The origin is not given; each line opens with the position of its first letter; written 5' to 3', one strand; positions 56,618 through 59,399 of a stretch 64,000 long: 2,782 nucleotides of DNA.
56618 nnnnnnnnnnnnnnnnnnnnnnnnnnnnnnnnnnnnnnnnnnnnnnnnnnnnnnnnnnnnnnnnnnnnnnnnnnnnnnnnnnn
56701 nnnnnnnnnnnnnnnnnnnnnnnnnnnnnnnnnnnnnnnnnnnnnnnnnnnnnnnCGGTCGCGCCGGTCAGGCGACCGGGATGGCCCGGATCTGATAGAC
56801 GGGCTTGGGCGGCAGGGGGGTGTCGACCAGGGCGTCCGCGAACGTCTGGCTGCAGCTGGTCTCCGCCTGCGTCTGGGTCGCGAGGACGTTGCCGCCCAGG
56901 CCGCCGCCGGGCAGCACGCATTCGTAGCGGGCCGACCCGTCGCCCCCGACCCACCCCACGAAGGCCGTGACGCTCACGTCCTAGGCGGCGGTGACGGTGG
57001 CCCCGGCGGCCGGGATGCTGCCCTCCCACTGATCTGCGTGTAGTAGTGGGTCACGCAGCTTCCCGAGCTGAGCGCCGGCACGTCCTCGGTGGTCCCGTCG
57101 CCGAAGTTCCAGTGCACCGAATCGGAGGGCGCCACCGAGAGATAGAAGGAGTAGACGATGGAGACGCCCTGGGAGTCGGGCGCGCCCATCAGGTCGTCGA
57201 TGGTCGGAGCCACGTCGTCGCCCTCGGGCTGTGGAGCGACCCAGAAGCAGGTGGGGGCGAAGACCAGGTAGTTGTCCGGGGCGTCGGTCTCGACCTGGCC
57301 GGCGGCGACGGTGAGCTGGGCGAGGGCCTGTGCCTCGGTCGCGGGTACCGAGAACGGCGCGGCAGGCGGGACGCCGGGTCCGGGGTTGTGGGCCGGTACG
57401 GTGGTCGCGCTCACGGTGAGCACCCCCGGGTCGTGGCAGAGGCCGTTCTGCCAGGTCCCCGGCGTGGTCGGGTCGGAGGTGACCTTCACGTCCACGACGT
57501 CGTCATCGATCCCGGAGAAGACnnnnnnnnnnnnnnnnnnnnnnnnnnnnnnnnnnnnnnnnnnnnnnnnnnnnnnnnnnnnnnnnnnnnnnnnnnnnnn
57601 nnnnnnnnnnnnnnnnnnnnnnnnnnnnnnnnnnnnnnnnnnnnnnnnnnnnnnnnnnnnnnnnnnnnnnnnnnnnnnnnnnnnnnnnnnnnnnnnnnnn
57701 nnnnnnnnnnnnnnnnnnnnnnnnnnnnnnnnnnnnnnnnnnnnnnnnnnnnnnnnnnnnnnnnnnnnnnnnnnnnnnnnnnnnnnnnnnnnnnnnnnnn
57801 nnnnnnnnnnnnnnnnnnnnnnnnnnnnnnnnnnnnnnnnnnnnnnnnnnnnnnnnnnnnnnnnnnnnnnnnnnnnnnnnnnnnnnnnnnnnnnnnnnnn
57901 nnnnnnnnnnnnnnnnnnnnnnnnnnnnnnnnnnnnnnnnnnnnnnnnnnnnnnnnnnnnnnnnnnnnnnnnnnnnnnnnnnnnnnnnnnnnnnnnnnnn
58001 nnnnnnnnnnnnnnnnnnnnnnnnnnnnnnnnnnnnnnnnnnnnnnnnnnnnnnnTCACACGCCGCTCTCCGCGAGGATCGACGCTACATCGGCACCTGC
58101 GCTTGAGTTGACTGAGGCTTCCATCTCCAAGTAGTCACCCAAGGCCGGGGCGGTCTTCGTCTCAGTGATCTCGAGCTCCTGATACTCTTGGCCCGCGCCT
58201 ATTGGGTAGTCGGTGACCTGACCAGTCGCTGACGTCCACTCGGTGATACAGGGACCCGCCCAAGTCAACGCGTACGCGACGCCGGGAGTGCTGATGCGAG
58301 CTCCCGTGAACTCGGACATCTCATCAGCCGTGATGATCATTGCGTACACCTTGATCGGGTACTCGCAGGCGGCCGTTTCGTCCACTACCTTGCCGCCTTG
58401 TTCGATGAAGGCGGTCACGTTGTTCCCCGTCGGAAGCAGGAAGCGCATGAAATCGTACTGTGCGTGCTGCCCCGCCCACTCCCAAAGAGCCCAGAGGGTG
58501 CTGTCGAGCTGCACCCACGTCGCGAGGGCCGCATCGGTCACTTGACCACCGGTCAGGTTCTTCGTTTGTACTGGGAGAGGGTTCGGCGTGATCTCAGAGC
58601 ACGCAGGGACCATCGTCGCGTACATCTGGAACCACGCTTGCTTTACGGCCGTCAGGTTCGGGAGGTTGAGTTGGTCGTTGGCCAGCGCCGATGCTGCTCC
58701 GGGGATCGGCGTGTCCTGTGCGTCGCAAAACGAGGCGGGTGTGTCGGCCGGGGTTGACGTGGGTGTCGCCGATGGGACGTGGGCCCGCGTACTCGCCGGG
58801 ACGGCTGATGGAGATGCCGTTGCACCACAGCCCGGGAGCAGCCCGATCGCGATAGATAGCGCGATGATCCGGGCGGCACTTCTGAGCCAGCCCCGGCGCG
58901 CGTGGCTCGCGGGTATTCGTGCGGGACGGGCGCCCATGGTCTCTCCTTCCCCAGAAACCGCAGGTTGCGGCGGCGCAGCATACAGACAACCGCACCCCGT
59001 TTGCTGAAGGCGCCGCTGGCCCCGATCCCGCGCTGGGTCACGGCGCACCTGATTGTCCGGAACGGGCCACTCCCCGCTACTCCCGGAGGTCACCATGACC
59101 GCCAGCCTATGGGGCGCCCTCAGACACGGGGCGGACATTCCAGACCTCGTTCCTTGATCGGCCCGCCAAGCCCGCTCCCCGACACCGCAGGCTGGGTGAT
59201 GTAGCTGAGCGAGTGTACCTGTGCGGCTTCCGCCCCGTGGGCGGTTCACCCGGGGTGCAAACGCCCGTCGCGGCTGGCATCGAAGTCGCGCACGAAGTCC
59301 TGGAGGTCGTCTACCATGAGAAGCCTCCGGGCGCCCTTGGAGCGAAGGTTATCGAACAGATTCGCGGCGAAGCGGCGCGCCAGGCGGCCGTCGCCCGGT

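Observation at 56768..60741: Reduced-GC string of overlapping genes: WXG100-like protein with a nuclease-like C-terminus, an ORF in the immunity position, a lipoprotein, and a disrupted PKD protein, next to a two-component system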

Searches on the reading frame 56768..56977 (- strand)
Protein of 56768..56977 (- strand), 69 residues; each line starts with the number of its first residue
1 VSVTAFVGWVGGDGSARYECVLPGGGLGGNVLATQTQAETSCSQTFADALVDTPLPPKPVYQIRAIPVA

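Call 3: search_protein_families(library=pfam, proteins=[window:56768-56977:-], max_evalue=1)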
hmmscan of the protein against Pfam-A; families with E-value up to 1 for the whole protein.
window:56768-56977:- (69 aa): 0 families

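Call 4: search_protein_families(library=ncbifam, proteins=[window:56768-56977:-], max_evalue=1)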
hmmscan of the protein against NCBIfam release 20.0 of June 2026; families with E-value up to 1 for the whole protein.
window:56768-56977:- (69 aa): 0 families

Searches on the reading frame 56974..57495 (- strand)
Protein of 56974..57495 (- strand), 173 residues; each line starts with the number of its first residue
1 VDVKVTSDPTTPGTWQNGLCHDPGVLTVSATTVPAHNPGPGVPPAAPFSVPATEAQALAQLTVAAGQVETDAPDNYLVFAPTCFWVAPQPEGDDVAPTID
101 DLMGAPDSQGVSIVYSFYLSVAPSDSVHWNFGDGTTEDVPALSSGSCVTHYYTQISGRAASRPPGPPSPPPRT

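Call 3: search_protein_families(library=pfam, proteins=[window:56974-57495:-], max_evalue=1)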
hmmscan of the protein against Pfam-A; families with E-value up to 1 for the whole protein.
window:56974-57495:- (173 aa): 2 families
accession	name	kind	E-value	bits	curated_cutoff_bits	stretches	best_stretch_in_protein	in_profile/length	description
PF18911.6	PKD_4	-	0.0095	16.4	27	1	125-154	35-58/85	PKD domain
PF00801.26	PKD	-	0.028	14.9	23.5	1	126-154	31-55/80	PKD domain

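Call 4: search_protein_families(library=ncbifam, proteins=[window:56974-57495:-], max_evalue=1)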
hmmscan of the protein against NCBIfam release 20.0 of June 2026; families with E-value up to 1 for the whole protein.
window:56974-57495:- (173 aa): 0 families

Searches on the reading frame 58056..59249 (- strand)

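Call 3: search_protein_families(library=pfam, proteins=[window:58056-59249:-], max_evalue=1)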
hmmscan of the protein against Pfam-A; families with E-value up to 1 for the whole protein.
window:58056-59249:- (397 aa): 0 families

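Call 4: search_protein_families(library=ncbifam, proteins=[window:58056-59249:-], max_evalue=1)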
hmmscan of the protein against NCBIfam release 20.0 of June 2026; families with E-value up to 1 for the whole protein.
window:58056-59249:- (397 aa): 1 family
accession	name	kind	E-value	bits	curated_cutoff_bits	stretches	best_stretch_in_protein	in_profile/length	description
NF049864.1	lipo_LppU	equivalog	0.0084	16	135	1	123-172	6-56/199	LppU family putative lipoprotein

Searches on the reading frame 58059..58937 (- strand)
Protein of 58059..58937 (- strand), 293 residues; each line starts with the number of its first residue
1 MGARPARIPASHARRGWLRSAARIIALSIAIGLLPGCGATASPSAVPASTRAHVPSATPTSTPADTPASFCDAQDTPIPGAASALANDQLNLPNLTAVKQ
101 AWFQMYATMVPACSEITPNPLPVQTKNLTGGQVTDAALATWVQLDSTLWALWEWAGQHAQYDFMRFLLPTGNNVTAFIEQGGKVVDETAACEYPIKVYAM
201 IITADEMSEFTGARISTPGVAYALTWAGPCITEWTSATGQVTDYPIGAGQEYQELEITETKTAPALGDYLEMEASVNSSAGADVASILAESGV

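Call 55: find_homologous_proteins(query=window:58059-58937:-, max_evalue=0.001)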
Query window:58059-58937:- (293 aa): 39 proteins with E <= 0.001 among 7479 candidates.
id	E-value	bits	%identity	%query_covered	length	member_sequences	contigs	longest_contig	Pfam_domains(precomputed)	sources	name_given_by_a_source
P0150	3.2e-190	649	100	100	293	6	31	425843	-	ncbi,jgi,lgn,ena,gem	ncbi:MAG: hypothetical protein ABSC16_01690 [Candidatus Dormibacteria bacterium]|jgi:hypothetical pr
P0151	6.8e-156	536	82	100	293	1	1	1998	-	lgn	-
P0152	4.8e-146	504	79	100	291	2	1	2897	-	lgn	-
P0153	1.3e-130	453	74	94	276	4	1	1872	-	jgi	-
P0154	2.9e-128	445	69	100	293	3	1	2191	-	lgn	-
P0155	6.7e-120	418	72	89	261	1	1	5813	-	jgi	jgi:hypothetical protein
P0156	8.8e-113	395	70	89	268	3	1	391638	-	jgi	jgi:hypothetical protein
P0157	1.4e-109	384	67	91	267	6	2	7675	-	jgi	-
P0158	1.7e-109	384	64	96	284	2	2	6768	-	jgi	jgi:hypothetical protein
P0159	2.3e-105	370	66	90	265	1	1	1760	-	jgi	jgi:hypothetical protein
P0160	3.8e-103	363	71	77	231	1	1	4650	-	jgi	jgi:hypothetical protein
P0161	7.1e-99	349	61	92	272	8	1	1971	-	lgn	-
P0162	2.8e-90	321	71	71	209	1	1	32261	-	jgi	jgi:hypothetical protein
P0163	6.1e-86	306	56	92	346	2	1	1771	-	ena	-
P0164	3.6e-78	281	69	64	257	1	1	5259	-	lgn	-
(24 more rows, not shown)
